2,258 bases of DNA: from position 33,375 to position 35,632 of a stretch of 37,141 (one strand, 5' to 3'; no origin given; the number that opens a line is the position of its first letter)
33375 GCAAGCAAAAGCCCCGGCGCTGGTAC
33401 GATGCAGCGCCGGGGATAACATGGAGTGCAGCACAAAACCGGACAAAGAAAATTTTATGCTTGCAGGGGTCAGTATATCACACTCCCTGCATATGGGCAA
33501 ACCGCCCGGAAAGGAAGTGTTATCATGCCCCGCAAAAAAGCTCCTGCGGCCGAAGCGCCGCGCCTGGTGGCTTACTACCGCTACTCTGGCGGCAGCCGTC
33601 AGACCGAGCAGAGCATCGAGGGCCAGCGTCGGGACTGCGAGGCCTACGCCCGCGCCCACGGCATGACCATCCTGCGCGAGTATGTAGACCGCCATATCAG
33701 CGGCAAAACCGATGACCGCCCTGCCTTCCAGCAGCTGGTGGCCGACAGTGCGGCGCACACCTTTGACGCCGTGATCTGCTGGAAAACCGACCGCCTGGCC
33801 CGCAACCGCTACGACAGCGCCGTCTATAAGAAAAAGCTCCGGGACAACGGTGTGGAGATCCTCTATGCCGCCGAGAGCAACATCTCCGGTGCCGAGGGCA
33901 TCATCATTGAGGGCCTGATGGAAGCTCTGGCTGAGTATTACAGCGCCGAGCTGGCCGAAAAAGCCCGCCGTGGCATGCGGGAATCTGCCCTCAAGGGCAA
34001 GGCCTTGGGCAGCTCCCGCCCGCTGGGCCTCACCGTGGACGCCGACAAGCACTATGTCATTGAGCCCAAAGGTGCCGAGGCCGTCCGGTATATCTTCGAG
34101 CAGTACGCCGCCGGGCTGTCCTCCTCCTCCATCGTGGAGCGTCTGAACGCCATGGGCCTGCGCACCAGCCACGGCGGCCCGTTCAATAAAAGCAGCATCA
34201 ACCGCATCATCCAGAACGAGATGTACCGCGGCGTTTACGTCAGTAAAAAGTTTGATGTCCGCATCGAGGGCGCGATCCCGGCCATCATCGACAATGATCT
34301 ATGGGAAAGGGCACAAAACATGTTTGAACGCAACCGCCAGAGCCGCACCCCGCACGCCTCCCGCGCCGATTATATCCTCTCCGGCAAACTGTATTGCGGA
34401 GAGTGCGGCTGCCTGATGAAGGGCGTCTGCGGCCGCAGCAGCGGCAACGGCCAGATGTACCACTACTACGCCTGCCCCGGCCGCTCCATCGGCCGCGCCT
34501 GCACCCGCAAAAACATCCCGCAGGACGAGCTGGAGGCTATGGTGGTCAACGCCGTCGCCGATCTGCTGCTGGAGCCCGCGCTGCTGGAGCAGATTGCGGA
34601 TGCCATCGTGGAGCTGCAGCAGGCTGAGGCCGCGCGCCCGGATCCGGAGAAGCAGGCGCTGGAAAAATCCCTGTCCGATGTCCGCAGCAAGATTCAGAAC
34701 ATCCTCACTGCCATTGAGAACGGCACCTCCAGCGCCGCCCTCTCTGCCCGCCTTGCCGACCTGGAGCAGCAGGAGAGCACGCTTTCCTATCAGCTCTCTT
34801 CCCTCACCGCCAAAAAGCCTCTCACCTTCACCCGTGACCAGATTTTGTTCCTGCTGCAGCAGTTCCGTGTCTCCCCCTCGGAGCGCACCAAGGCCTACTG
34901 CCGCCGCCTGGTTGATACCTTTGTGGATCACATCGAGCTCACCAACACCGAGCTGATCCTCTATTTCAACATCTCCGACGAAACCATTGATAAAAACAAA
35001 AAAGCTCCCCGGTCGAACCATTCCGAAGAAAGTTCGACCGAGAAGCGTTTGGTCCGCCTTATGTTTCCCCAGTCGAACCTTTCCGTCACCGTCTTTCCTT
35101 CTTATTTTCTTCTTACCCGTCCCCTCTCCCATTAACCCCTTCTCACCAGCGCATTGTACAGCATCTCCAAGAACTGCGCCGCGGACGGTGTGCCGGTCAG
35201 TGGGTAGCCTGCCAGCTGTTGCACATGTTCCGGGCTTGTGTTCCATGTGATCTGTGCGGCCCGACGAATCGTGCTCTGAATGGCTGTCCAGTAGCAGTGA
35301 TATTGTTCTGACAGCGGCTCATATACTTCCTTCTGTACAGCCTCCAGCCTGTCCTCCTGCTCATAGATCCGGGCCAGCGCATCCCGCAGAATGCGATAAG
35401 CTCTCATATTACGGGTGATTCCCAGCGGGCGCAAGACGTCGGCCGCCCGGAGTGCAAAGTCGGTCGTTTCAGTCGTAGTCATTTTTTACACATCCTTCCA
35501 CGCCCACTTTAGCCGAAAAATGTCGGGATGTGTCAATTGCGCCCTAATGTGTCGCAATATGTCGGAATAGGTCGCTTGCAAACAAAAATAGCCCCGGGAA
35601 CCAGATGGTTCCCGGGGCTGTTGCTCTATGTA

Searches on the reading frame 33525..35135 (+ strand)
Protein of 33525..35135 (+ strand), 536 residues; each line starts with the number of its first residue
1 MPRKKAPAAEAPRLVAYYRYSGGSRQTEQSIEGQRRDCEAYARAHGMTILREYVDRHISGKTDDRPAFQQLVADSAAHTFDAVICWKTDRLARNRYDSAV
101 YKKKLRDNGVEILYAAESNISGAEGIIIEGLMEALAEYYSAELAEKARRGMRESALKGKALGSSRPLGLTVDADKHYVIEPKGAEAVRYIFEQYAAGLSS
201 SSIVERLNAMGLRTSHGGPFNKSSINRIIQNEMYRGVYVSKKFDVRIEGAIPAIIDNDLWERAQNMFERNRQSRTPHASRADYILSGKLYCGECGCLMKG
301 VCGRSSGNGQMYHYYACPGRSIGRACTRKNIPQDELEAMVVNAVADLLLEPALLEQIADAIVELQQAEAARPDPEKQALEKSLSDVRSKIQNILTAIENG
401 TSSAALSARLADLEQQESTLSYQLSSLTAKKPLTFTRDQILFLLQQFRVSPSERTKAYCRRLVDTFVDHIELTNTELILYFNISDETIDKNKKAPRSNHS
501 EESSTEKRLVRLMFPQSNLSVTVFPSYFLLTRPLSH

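Call 12: search_protein_families(library=pfam, proteins=[window:33525-35135:+], max_evalue=0.01)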
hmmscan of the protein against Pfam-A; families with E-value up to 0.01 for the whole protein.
window:33525-35135:+ (536 aa): 3 families
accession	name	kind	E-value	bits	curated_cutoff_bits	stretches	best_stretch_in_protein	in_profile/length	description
PF00239.26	Resolvase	-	3.3e-30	105.5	23.3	1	15-159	2-144/145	Resolvase, N terminal domain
PF07508.19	Recombinase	-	3.1e-22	79.2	21.1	1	181-270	1-102/102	Recombinase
PF13408.12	Zn_ribbon_recom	-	9.9e-13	48.7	25.3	1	284-344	1-57/58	Recombinase zinc beta ribbon domain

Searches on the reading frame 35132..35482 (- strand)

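Call 12: search_protein_families(library=pfam, proteins=[window:35132-35482:-], max_evalue=0.01)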
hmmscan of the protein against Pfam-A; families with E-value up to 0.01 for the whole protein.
window:35132-35482:- (116 aa): 1 family
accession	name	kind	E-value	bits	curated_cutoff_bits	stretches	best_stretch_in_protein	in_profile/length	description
PF08769.17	Spo0A_C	-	7.5e-19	68.1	25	1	15-112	3-104/104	Sporulation initiation factor Spo0A C terminal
